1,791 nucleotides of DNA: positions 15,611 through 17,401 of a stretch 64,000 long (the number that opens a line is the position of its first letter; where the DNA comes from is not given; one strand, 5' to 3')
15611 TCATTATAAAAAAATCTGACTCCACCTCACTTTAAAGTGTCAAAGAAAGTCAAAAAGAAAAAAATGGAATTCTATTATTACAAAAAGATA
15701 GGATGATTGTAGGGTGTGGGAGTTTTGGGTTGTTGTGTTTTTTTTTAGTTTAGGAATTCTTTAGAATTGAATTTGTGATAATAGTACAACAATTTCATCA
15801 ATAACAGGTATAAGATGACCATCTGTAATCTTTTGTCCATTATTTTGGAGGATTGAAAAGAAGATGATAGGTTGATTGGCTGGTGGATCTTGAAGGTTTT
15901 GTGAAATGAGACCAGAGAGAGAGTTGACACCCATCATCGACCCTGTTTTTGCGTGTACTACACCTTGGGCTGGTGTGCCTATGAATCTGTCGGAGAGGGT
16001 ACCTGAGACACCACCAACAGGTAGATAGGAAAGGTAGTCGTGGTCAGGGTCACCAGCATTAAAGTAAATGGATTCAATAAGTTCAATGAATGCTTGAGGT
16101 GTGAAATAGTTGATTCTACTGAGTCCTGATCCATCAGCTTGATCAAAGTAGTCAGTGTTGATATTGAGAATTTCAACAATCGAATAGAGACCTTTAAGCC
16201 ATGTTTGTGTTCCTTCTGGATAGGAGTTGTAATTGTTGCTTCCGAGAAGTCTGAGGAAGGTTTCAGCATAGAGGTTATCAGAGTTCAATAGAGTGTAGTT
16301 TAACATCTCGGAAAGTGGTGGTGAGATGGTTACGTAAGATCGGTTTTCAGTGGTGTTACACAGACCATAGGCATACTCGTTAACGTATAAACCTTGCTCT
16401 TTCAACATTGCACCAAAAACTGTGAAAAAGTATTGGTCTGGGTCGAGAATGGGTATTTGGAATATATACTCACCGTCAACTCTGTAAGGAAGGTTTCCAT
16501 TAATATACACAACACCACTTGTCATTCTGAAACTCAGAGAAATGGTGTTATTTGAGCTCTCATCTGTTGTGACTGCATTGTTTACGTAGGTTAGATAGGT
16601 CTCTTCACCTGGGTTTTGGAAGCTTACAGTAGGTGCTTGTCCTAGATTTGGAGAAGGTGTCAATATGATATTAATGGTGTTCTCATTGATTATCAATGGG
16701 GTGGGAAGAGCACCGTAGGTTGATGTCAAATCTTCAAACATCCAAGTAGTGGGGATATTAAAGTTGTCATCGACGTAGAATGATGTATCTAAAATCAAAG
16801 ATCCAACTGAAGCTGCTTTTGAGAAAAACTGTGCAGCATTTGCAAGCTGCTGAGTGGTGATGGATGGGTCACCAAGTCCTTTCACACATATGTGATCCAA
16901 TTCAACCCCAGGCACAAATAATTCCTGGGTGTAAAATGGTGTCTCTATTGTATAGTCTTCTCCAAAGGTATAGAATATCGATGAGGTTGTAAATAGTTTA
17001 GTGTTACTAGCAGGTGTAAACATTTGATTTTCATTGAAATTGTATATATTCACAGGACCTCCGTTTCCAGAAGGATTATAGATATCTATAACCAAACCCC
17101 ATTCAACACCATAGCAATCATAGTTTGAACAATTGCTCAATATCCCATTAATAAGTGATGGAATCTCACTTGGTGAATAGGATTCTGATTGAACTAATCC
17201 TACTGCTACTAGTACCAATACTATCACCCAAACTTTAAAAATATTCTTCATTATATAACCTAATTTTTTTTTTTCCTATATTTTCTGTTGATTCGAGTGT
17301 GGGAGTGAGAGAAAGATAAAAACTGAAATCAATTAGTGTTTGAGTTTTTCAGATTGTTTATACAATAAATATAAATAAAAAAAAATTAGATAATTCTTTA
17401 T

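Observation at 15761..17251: Bacterial-type PBP4 (peptidase S13) D,D-carboxypeptidase with eukaryotic secretion signal, a likely horizontally acquired peptidoglycan-acting enzyme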

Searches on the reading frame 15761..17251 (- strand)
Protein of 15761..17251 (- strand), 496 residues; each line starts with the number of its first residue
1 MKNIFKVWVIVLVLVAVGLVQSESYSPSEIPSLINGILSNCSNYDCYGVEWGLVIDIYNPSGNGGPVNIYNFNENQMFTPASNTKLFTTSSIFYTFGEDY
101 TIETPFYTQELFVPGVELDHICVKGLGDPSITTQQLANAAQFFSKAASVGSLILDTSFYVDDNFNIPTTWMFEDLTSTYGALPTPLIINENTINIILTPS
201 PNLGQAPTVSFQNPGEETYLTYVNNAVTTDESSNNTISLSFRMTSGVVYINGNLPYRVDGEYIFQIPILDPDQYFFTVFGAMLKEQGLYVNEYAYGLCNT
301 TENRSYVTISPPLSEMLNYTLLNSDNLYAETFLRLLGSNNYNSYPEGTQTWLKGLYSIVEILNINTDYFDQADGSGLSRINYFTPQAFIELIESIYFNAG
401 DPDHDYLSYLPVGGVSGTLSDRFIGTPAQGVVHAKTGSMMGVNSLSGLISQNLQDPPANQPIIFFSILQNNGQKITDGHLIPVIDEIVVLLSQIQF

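Call 3: search_protein_families(library=pfam, proteins=[window:15761-17251:-], max_evalue=0.01)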
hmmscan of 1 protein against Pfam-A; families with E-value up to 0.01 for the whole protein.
window:15761-17251:- (496 aa): 1 family
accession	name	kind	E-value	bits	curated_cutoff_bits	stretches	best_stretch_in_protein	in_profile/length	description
PF02113.21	Peptidase_S13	-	2e-61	208.5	22.8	1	68-471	31-424/444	D-Ala-D-Ala carboxypeptidase 3 (S13) family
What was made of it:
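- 15761..17251 (-): Complete intronless CDS (496 codons plus TAA) of a class-C1 PBP / peptidase S13. It is the T. lacteum orthologue of D. discoideum pscA. PF02113 E 2e-61 (call 3).
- On Peptidase S13 / class-C1 low-molecular-mass PBP (PBP4 type): PF02113 at 208.5 bits against a cutoff of 22.8, covering profile positions 31-424 of 444 (call 3).
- On LACTB / serine beta-lactamase-like (S12) proteins of eukaryotes: Pfam reports only PF02113 for the window protein at E <= 0.01 (call 3).
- Closest known: Other bacterial peptidoglycan hydrolases domesticated by eukaryotes. Different: The window protein matched only PF02113 in Pfam (call 3).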

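Call 4: search_protein_families(library=ncbifam, proteins=[window:15761-17251:-], max_evalue=0.01)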
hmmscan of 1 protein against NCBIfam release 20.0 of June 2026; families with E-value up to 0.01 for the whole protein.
window:15761-17251:- (496 aa): 2 families
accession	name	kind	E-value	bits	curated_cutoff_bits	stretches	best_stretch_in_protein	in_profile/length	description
TIGR00666.1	PBP4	equivalog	1.3e-53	182.2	107.8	1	68-451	4-383/397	D-alanyl-D-alanine carboxypeptidase/D-alanyl-D-alanine endopeptidase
NF008322.0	PRK11113.1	equivalog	4.7e-41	140.8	527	1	68-453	48-435/477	serine-type D-Ala-D-Ala carboxypeptidase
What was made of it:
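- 15761..17251 (-): TIGR00666 182 bits > 107.8 (call 4).
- On Peptidase S13 / class-C1 low-molecular-mass PBP (PBP4 type): TIGR00666 PBP4 equivalog at 182.2 bits against a cutoff of 107.8 (call 4).
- On Enterobacterial DacB equivalog (NCBIfam NF008322 / PRK11113): 140.8 bits against a cutoff of 527 (call 4).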

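Call 5: search_solved_structures(query=window:15761-17251:-, max_evalue=0.01, show_alignments=2)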
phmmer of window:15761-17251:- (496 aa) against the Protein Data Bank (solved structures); distinct sequences matched with E-value up to 0.01: 6.
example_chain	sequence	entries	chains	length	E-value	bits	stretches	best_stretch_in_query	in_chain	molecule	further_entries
1w5d_A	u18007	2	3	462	4e-29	105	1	65-491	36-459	PENICILLIN-BINDING PROTEIN | D-alanyl-D-alanine carboxypeptidase DacC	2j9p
2ex2_A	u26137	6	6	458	1e-24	90.5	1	69-450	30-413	Penicillin-binding protein 4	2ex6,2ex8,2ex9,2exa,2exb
2wke_A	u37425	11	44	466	5.2e-23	84.9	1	68-450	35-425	D-ALANYL-D-ALANINE CARBOXYPEPTIDASE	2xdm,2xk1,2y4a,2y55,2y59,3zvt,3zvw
3zcz_A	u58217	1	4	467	5.2e-23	84.9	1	68-450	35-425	D-ALANYL-D-ALANINE CARBOXYPEPTIDASE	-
1w79_A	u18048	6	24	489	6.1e-23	84.6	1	68-450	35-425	D-alanyl-D-alanine carboxypeptidase | D-ALANYL-D-ALANINE CARBOXYPEPTIDASE,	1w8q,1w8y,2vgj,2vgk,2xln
3a3d_A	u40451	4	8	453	6.6e-23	84.5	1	69-451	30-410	Penicillin-binding protein 4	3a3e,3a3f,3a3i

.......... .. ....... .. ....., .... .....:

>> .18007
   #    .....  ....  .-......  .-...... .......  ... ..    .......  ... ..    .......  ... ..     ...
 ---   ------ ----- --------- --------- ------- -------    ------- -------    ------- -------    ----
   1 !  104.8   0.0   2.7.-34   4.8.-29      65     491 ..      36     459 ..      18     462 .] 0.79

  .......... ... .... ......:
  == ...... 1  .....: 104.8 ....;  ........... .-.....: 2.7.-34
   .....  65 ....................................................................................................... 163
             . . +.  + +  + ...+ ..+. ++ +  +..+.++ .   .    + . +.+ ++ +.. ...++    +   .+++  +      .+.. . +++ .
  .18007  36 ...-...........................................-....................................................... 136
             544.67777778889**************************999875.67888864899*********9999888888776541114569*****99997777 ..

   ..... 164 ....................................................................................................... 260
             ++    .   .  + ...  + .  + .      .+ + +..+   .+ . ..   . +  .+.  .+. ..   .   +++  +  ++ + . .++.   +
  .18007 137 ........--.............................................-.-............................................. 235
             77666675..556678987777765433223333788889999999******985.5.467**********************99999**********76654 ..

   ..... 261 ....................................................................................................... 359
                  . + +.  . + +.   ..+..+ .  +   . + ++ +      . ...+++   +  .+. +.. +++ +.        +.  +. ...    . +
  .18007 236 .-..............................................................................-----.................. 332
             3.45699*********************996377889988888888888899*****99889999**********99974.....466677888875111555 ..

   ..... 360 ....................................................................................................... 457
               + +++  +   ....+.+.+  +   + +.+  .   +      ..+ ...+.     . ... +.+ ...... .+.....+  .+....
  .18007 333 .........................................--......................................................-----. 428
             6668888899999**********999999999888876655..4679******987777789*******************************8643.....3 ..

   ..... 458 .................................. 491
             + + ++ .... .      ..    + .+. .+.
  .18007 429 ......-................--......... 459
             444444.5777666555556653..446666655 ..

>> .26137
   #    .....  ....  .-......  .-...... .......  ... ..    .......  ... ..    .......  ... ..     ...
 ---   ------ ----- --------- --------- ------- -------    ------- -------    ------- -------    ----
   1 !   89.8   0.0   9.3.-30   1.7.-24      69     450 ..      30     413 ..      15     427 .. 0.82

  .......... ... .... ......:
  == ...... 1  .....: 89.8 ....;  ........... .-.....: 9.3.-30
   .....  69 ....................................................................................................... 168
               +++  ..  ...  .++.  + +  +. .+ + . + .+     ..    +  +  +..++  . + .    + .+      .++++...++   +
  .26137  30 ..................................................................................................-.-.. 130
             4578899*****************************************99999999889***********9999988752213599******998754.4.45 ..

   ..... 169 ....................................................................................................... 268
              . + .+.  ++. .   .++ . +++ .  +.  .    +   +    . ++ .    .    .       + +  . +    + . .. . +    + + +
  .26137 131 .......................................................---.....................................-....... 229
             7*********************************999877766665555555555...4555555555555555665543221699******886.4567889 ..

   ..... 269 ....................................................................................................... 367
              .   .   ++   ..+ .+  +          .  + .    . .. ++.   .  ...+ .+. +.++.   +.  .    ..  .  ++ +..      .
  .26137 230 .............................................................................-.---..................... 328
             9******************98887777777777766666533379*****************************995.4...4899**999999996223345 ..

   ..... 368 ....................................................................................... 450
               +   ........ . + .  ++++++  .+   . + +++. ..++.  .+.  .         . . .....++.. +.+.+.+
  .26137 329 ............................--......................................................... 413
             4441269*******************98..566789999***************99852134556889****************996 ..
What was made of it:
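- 16997..17008 (-): SxxK motif: S82 (acylated nucleophile), N83, T84, K85 (general base). Aligned to the active-site SxxK of PBP4a and E. coli PBP4 (call 5).
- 15941..15949 (-): KTG motif: K435-T436-G437 (beta3 strand bordering the active site). Aligned to the KTG of PBP4a and E. coli PBP4 (call 5).
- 16115..16732 (-): Span containing the residues equivalent to the E. coli PBP4 diaminopimelate-end subsite: D174 (nt 16730-16732, = Asp155), Y179 (nt 16715-16717, = Phe160) and R379 (nt 16115-16117, = Arg361). The fourth position (Gln422) is M440. Equivalences were read from the HMMER alignment to 2ex2 (call 5).
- Checked: Family assignment is far beyond chance: PF02113 Peptidase_S13 E 2e-61, covering profile positions 31-424 of 444 (call 3); NCBIfam TIGR00666 PBP4 at 182 bits against a cutoff of 107.8 (call 4); PDB hits PBP4a 4e-29, E. 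coli PBP4 1e-24 and R39 5e-23 (call 5).
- Family models (calls 3, 4) and PDB sequence hits (call 5).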
